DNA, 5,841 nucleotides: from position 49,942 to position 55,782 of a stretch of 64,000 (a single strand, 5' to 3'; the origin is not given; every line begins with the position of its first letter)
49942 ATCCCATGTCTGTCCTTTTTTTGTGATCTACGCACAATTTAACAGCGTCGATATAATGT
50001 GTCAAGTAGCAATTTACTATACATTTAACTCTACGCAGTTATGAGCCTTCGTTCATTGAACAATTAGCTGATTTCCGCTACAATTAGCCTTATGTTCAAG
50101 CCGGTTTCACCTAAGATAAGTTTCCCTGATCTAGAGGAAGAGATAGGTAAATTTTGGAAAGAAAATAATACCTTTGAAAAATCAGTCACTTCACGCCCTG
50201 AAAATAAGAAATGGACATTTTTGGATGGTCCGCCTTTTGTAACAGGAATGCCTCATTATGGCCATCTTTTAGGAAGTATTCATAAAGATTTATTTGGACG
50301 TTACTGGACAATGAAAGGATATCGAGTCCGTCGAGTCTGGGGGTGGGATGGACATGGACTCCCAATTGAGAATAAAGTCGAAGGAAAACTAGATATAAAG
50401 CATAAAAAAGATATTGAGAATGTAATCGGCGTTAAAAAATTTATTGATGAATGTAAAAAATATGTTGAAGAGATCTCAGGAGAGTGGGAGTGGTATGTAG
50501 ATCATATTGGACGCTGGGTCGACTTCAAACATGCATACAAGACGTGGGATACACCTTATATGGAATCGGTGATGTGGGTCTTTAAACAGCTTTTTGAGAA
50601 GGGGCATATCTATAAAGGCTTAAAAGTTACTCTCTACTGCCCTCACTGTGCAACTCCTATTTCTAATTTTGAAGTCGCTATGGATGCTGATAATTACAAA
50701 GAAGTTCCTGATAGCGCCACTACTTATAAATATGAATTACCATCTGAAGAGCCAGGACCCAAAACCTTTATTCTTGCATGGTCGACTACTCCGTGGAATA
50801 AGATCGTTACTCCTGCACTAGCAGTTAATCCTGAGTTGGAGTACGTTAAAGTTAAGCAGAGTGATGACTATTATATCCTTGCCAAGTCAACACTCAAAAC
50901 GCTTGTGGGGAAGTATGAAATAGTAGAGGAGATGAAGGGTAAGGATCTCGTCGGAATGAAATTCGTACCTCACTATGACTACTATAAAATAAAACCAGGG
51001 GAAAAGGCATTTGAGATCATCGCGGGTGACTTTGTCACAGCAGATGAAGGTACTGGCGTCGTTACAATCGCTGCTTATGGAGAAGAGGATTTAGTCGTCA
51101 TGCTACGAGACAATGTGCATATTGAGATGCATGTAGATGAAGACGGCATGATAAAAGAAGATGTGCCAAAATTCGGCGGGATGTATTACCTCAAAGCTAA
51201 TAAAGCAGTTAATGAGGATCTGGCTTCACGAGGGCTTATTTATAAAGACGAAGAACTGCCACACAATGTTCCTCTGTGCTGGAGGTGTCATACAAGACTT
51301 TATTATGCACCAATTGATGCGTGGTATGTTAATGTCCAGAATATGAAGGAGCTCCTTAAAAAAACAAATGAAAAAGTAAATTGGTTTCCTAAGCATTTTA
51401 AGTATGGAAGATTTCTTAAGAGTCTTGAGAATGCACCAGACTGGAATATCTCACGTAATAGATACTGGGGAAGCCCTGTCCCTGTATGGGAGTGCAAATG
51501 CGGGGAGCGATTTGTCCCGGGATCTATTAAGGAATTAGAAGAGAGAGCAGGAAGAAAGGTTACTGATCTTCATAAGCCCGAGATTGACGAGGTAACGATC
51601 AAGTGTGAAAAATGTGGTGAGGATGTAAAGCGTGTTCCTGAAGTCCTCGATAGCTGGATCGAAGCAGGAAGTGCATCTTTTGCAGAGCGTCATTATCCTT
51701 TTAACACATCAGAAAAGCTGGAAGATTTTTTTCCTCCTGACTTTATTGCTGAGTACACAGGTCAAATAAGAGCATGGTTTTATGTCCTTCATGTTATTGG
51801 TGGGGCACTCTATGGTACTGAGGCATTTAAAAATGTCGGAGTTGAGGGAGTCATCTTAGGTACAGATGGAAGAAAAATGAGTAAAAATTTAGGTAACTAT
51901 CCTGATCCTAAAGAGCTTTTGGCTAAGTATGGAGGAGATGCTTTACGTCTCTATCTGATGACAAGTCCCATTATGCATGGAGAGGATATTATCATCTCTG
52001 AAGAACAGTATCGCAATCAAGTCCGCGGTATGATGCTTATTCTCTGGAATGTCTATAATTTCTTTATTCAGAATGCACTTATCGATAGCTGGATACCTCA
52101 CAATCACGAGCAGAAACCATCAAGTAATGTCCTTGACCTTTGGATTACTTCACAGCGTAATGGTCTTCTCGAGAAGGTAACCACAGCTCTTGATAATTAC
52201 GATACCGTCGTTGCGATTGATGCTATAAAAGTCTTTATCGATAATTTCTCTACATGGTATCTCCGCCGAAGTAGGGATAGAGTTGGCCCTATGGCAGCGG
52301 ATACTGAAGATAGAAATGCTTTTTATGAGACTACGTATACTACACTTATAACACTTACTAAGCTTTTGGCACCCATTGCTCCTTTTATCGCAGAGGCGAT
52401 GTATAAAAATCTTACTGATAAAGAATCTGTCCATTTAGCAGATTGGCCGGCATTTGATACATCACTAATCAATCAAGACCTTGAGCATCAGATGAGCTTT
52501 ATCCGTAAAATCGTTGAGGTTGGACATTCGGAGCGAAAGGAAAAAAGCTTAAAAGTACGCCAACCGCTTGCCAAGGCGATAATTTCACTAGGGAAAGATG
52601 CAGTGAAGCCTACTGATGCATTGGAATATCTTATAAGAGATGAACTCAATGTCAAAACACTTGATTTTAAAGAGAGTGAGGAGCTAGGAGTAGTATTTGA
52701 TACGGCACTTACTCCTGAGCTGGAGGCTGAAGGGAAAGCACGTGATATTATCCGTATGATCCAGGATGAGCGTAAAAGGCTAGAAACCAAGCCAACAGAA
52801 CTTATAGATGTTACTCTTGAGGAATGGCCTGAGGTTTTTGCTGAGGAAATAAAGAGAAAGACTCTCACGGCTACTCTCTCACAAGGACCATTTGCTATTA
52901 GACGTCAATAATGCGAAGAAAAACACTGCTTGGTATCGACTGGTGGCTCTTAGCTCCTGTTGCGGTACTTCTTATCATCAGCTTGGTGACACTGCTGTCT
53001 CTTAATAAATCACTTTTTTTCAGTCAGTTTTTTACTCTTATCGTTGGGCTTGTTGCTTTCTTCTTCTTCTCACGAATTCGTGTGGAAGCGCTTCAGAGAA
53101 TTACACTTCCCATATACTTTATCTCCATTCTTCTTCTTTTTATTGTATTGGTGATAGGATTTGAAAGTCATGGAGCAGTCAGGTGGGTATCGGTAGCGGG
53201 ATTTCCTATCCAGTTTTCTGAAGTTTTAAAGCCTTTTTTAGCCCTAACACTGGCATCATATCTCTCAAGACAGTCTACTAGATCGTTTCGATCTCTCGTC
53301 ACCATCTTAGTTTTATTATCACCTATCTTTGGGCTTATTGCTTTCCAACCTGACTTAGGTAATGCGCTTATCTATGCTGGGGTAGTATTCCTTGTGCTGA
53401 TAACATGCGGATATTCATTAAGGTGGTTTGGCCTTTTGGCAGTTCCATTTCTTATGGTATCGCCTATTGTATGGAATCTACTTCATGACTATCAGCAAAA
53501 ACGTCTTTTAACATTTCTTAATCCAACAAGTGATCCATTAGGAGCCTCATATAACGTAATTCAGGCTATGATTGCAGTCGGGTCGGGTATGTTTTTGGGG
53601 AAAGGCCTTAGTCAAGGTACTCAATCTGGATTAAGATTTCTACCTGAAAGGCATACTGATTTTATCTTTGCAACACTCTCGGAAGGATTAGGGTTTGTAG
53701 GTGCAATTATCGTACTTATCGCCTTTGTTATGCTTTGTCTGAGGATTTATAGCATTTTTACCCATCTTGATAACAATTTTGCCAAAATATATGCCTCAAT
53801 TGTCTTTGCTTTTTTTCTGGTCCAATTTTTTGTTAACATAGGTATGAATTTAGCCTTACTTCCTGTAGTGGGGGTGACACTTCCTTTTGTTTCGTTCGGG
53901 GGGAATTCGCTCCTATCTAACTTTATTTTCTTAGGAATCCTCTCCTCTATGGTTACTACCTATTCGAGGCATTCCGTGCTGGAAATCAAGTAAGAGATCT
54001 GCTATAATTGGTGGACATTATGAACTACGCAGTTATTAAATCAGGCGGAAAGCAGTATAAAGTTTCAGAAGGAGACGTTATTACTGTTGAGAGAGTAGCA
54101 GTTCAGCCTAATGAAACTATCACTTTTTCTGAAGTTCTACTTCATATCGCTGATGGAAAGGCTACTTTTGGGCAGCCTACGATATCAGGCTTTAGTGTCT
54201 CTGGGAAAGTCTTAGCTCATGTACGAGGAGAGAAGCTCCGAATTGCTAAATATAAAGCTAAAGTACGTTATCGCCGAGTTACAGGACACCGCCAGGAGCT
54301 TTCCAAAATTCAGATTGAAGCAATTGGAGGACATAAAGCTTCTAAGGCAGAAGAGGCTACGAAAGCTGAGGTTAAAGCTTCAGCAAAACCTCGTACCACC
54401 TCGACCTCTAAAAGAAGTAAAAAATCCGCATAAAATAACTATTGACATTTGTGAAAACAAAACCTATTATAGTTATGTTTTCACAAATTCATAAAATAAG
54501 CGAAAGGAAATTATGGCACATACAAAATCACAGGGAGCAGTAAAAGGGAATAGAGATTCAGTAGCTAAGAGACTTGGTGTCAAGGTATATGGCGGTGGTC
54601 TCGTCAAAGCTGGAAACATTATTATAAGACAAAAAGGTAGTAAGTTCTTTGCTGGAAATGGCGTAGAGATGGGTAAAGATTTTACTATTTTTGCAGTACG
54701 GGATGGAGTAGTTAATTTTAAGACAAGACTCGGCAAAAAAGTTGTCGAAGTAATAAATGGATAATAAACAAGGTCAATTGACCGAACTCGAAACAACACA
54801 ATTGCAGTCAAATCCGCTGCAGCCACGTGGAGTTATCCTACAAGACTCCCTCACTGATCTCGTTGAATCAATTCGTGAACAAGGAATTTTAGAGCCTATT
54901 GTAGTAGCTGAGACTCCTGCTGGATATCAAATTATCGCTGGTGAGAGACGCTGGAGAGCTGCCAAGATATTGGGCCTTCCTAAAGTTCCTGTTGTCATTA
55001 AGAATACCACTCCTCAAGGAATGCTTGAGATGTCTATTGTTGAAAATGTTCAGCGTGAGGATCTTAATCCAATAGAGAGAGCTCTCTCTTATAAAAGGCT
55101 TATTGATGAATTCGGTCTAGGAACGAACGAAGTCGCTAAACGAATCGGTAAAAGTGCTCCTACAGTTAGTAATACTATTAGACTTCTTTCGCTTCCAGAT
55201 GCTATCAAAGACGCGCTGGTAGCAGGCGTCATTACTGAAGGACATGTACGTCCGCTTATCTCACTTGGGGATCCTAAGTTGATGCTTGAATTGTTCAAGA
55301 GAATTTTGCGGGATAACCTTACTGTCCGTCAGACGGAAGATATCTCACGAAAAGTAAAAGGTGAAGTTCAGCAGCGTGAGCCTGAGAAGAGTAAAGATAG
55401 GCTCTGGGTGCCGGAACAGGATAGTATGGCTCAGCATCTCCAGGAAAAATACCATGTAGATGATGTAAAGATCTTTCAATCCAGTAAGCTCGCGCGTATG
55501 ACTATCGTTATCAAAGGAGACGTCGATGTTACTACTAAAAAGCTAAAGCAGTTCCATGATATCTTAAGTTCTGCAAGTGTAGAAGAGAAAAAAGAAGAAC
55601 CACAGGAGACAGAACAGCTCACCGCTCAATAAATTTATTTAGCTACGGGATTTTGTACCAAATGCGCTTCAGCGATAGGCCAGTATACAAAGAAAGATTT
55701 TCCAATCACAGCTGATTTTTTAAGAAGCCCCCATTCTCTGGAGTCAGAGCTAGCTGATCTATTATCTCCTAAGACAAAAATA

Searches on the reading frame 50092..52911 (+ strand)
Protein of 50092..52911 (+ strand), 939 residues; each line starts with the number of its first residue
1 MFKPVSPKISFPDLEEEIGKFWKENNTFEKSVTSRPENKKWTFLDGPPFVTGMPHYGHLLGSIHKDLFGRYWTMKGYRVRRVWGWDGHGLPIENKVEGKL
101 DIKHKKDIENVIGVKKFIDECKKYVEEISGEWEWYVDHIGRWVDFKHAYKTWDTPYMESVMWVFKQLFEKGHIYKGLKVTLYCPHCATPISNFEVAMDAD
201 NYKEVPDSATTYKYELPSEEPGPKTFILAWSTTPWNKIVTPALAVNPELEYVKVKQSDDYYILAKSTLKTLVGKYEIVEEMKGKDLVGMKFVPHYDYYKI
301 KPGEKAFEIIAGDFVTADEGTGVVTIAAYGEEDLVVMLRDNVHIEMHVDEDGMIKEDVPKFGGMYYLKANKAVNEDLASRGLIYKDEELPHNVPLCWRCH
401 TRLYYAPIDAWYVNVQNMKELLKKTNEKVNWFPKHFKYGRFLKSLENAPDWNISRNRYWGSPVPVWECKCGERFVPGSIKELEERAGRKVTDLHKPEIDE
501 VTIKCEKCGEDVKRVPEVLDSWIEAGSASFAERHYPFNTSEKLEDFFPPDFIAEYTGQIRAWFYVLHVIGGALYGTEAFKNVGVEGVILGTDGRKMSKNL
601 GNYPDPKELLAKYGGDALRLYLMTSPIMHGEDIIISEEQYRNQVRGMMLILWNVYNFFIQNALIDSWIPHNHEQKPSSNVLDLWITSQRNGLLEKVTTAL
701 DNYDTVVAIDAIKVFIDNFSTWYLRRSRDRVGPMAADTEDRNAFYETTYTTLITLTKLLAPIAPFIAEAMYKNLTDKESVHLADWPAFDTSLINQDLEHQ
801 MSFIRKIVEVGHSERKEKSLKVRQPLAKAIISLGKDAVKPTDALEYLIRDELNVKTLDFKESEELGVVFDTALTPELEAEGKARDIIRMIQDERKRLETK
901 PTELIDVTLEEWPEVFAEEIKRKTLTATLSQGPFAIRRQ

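Call 34: search_protein_families(library=pfam, proteins=[window:50092-52911:+], max_evalue=0.0001)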
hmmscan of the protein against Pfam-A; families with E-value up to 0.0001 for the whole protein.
window:50092-52911:+ (939 aa): 4 families
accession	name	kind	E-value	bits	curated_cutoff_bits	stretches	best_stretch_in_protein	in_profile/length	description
PF00133.28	tRNA-synt_1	-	1.6e-117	393.2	22.7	1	20-629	4-409/414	tRNA synthetases class I (I, L, M and V)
PF08264.19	Anticodon_1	-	1.9e-29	102.9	25.1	1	682-828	1-146/148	Anticodon-binding domain of tRNA ligase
PF09334.17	tRNA-synt_1g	-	5.2e-18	65.4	20.1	1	48-194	8-134/391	tRNA synthetases class I (M)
PF19302.4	DUF5915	-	5e-09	36.4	27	1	854-929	89-170/195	Domain of unknown function (DUF5915)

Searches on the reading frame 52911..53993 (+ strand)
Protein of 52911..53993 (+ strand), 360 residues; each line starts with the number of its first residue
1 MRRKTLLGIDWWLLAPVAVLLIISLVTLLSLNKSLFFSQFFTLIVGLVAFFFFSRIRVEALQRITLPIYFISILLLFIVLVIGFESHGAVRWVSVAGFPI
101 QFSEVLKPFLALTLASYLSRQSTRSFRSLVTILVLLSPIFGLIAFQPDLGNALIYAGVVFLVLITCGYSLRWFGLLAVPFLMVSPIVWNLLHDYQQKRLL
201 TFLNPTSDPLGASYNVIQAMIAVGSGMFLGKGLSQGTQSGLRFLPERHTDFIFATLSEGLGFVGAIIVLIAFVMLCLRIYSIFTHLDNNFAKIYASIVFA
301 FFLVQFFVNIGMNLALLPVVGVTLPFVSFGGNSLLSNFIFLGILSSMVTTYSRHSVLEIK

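Call 34: search_protein_families(library=pfam, proteins=[window:52911-53993:+], max_evalue=0.0001)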
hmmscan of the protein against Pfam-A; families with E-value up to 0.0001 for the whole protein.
window:52911-53993:+ (360 aa): 1 family
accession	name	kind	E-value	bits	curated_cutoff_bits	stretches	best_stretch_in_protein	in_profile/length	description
PF01098.24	FTSW_RODA_SPOVE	-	2.1e-84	284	26.4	1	11-348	8-351/356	Cell cycle protein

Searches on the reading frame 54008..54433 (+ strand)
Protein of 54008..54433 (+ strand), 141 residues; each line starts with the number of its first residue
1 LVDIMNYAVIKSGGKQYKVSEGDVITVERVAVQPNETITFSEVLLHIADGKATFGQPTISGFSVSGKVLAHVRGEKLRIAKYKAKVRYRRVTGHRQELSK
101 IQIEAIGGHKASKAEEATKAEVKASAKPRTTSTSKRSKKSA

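Call 34: search_protein_families(library=pfam, proteins=[window:54008-54433:+], max_evalue=0.0001)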
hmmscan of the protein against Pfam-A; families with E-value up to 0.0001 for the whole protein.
window:54008-54433:+ (141 aa): 1 family
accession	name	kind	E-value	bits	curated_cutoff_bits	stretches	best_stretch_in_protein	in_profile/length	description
PF00829.26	Ribosomal_L21p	-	5.2e-32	110.5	27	1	7-106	2-99/99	Ribosomal prokaryotic L21 protein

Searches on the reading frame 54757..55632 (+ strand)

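Call 34: search_protein_families(library=pfam, proteins=[window:54757-55632:+], max_evalue=0.0001)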
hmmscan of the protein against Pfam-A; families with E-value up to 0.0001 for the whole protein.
window:54757-55632:+ (291 aa): 2 families
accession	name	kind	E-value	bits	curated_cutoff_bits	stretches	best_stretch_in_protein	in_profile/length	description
PF17762.8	HTH_ParB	-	8.6e-33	113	22.6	1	101-201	1-101/102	ParB HTH domain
PF02195.25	ParB_N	-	1e-29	102.9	26.3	1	7-99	2-95/95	ParB N-terminal domain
